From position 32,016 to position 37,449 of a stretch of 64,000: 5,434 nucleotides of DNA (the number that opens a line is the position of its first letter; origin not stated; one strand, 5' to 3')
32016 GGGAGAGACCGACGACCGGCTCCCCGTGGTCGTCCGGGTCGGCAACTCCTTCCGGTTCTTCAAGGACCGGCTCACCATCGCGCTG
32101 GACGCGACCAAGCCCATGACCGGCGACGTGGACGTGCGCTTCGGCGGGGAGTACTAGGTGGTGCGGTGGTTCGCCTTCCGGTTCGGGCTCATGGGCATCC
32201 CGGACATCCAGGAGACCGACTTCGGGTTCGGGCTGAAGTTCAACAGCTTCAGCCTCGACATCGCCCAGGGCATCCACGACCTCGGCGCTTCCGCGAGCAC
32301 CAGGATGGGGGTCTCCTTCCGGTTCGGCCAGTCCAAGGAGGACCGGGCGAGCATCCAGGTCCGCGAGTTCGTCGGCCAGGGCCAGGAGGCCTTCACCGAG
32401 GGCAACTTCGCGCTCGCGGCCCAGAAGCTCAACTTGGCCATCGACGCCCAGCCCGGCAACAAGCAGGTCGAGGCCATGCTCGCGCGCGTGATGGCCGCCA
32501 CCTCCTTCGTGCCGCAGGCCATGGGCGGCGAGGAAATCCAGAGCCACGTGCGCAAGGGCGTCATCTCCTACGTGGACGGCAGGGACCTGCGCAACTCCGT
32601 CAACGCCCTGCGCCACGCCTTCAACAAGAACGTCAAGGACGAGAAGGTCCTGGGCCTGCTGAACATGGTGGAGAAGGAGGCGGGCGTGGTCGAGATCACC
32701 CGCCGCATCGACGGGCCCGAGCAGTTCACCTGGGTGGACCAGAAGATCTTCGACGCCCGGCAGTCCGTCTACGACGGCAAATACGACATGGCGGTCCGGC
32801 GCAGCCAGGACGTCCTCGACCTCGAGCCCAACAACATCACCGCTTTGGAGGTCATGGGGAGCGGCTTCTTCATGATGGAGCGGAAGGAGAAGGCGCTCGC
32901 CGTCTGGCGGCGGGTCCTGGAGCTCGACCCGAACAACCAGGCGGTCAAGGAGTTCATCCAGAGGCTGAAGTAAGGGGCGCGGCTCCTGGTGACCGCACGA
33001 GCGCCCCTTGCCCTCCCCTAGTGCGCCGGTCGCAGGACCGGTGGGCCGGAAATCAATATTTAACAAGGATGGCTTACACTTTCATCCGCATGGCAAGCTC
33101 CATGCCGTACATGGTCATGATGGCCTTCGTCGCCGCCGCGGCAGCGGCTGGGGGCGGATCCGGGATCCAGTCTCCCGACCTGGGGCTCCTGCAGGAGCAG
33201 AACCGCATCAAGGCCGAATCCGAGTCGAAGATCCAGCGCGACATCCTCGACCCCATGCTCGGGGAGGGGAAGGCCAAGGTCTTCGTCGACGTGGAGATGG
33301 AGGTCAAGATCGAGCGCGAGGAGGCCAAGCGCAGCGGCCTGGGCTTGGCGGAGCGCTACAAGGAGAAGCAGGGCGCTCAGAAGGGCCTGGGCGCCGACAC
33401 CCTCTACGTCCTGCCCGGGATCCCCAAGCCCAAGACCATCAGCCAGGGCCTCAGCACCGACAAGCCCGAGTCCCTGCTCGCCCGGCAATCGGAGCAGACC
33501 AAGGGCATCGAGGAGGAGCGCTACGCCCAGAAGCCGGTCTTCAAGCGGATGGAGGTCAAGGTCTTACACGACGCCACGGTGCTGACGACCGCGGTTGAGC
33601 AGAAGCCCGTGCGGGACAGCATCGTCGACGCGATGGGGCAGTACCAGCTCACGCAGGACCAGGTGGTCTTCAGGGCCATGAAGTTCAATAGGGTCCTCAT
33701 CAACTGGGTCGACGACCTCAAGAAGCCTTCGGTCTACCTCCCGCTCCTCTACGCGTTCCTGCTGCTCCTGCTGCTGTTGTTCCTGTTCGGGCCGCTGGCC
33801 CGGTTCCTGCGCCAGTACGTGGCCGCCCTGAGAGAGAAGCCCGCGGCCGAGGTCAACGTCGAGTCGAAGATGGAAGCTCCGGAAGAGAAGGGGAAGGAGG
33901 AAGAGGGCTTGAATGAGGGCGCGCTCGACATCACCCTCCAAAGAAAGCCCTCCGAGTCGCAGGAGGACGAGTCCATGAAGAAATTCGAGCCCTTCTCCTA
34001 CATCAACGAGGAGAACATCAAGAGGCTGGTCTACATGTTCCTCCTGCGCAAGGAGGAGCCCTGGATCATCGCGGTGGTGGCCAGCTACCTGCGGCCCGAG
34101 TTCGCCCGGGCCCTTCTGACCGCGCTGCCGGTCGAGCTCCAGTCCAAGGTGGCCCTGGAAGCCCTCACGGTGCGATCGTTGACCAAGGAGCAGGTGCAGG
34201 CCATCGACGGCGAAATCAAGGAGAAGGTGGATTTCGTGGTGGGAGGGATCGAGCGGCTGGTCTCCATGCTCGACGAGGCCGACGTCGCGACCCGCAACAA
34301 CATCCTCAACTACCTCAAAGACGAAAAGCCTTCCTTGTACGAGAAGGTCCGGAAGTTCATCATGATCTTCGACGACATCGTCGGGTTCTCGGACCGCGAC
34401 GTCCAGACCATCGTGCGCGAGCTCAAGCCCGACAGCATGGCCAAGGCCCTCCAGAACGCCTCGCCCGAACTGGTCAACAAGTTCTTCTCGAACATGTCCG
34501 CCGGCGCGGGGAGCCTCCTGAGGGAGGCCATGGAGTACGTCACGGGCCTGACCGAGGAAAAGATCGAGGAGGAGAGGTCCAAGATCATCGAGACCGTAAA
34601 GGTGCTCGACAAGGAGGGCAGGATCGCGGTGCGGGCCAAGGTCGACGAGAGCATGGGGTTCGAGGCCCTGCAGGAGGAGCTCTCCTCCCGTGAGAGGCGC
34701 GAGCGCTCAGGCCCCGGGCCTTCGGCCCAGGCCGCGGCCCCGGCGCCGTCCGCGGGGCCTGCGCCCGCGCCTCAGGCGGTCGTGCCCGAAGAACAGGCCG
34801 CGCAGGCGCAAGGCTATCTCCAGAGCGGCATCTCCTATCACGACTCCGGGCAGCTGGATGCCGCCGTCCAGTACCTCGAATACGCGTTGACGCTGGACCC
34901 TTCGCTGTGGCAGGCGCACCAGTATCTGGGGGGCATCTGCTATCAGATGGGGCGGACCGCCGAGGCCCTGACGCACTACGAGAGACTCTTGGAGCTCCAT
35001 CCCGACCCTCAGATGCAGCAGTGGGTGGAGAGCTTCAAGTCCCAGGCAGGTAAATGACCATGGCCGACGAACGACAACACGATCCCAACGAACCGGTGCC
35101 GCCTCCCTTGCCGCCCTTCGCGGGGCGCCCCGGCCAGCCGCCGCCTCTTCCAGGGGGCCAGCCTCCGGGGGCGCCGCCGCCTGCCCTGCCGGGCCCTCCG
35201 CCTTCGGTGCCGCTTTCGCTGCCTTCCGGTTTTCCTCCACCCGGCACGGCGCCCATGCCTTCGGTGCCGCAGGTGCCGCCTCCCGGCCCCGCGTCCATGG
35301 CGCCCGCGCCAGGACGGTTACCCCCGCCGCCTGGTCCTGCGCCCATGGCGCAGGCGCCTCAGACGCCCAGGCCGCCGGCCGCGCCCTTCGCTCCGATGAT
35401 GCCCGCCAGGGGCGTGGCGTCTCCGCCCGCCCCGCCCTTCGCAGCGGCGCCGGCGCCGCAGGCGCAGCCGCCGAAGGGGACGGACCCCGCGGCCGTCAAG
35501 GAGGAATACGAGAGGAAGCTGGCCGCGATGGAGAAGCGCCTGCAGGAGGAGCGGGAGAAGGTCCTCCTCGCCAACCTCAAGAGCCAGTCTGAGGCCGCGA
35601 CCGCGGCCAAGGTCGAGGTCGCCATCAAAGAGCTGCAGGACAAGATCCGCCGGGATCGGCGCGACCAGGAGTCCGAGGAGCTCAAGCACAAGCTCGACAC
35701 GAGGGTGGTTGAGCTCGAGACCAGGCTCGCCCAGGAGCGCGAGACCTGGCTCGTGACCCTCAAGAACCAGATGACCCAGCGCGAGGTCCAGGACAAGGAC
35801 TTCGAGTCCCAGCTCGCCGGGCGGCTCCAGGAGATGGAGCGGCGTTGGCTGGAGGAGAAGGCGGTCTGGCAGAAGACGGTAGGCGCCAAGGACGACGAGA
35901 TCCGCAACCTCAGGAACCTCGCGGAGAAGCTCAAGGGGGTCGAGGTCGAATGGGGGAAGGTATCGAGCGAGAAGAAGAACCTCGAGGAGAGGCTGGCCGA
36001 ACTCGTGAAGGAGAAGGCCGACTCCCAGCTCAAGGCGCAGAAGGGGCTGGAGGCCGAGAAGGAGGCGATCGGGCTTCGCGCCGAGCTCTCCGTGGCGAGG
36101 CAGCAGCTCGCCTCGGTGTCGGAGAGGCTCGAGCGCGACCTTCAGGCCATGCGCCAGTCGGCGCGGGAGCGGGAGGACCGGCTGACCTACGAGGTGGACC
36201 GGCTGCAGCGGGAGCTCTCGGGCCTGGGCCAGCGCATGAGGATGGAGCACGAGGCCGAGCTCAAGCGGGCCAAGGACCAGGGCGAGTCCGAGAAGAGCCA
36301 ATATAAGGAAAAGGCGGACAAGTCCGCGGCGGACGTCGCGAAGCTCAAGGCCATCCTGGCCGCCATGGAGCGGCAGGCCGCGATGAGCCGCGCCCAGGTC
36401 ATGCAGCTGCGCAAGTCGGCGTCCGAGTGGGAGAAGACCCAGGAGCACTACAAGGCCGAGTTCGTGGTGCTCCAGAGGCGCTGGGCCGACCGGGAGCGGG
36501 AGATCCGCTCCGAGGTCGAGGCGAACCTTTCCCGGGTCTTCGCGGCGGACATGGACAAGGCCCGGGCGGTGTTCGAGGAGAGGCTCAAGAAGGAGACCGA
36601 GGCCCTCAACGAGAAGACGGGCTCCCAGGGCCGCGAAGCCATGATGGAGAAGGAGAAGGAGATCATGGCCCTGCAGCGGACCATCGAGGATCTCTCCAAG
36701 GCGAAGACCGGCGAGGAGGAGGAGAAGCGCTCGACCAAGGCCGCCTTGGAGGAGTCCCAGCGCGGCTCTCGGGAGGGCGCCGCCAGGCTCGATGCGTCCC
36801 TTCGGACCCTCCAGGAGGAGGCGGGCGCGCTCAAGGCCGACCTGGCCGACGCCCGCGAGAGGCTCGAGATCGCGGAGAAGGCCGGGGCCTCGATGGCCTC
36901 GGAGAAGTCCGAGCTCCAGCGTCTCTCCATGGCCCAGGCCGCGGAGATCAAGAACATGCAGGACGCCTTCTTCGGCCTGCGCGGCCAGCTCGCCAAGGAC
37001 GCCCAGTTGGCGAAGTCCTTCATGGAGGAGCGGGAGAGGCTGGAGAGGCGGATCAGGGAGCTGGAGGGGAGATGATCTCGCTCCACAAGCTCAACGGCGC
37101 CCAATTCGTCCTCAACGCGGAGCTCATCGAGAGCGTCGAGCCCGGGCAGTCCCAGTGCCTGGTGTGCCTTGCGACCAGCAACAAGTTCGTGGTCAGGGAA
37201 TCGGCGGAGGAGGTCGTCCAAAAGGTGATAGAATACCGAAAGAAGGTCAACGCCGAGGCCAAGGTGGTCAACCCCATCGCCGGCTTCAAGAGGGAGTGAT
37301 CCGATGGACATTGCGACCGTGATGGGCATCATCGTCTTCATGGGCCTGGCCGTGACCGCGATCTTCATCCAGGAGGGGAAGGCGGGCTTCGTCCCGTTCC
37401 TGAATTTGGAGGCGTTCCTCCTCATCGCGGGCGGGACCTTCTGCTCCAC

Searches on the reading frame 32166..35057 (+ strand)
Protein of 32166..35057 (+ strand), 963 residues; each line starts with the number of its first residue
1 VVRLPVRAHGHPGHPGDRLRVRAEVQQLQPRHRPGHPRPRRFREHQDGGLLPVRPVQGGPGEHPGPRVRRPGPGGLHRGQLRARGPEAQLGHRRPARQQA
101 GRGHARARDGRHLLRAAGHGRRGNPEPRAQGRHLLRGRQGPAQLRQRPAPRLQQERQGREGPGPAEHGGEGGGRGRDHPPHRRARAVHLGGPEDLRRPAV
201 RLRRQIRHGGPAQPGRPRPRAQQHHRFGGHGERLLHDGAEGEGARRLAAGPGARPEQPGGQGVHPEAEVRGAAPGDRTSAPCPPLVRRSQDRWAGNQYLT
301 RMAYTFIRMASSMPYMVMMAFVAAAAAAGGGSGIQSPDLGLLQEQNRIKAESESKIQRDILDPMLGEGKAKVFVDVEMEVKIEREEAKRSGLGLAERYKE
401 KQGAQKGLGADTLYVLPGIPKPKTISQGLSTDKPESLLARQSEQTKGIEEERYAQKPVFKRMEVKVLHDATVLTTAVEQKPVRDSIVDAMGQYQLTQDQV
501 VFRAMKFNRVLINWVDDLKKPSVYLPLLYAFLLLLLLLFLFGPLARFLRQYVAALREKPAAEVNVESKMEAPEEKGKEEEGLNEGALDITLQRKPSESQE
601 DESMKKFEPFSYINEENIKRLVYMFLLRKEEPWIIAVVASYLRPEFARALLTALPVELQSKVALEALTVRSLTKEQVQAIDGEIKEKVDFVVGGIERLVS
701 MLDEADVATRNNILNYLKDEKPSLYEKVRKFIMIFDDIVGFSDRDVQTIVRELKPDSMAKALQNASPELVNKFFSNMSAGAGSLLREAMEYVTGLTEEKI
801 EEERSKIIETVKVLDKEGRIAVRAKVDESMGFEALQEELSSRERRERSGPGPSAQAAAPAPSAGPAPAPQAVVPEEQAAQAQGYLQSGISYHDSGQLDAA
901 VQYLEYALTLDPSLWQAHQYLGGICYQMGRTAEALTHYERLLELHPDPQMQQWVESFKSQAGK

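Call 10: search_protein_families(library=pfam, proteins=[window:32166-35057:+], max_evalue=0.001)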
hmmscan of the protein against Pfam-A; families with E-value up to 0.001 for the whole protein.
window:32166-35057:+ (963 aa): 14 families
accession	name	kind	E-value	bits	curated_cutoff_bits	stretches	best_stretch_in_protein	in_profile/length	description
PF01706.21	FliG_C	-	1.2e-24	87.1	23.3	1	717-821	3-107/108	FliG C-terminal domain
PF07719.23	TPR_2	-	2.1e-11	43.5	27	1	916-947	2-33/34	Tetratricopeptide repeat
PF00515.34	TPR_1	-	1.4e-10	41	27.8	1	916-947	2-33/34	Tetratricopeptide repeat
PF14841.11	FliG_M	-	2.5e-10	40.9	25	1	626-689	7-70/76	FliG middle domain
PF14559.12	TPR_19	-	1.2e-08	35.6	25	1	893-951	3-62/68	Tetratricopeptide repeat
PF13414.12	TPR_11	-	1.3e-07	31.7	26.8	0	890-922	3-35/42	TPR repeat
PF13181.12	TPR_8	-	5e-07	29.8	25.7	0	881-913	1-33/34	Tetratricopeptide repeat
PF13432.12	TPR_16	-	2.6e-06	28.2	32.7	1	888-947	4-63/65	Tetratricopeptide repeat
PF13176.12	TPR_7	-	1.8e-05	24.9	27.9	0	921-949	5-33/36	Tetratricopeptide repeat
PF13428.12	TPR_14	-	2.1e-05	25.2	23.5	0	916-947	2-33/44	Tetratricopeptide repeat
PF03448.22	MgtE_N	-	5.7e-05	24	25.9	0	700-791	8-99/102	MgtE intracellular N domain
PF13174.12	TPR_6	-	0.00011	23.1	26.3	0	923-947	7-32/33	Tetratricopeptide repeat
PF13424.12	TPR_12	-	0.00014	22.4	30.1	0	920-944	8-32/77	Tetratricopeptide repeat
PF13371.12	TPR_9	-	0.00054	20.4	35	0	890-949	4-63/73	Tetratricopeptide repeat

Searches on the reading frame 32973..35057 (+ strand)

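Call 37: search_protein_families(library=ncbifam, proteins=[window:32973-35057:+], max_evalue=0.001)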
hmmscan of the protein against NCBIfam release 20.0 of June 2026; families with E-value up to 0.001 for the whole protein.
window:32973-35057:+ (694 aa): 7 families
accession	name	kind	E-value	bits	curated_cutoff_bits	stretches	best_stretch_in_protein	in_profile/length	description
TIGR00207.1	fliG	equivalog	2.6e-29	102.7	226.7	1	341-554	112-329/338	flagellar motor switch protein FliG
TIGR02521.1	type_IV_pilW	equivalog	2.1e-08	34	154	1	601-678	20-97/234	type IV pilus biogenesis/stability protein PilW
NF040959.1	MamA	equivalog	1.5e-07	31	200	1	606-675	133-202/204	magnetosome protein MamA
NF004260.2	PRK05686.2-1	equivalog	4.4e-06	26.1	550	1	353-512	129-292/316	flagellar motor switch protein FliG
TIGR02917.1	PEP_TPR_lipo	equivalog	1.5e-05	23.1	312.2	1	606-678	459-531/899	XrtA/PEP-CTERM system TPR-repeat protein PrsT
NF033762.1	social_mot_Tgl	equivalog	4.8e-05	22.8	225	1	604-678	22-98/252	social motility TPR repeat lipoprotein Tgl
NF004606.0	PRK05934.1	equivalog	0.00081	18.7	297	0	348-393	293-336/341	type III secretion system protein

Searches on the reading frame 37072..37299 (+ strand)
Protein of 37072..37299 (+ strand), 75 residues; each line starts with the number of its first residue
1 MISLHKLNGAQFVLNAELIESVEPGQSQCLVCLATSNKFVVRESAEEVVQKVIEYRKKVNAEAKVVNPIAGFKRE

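Call 22: search_protein_families(library=pfam, proteins=[window:37072-37299:+], max_evalue=0.001)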
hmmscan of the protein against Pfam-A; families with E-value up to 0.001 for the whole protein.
window:37072-37299:+ (75 aa): 1 family
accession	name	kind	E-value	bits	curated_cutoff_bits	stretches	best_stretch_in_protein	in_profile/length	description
PF06289.16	FlbD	-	9.1e-19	67.2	24.7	1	1-59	1-58/59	Flagellar and Swarming motility proteins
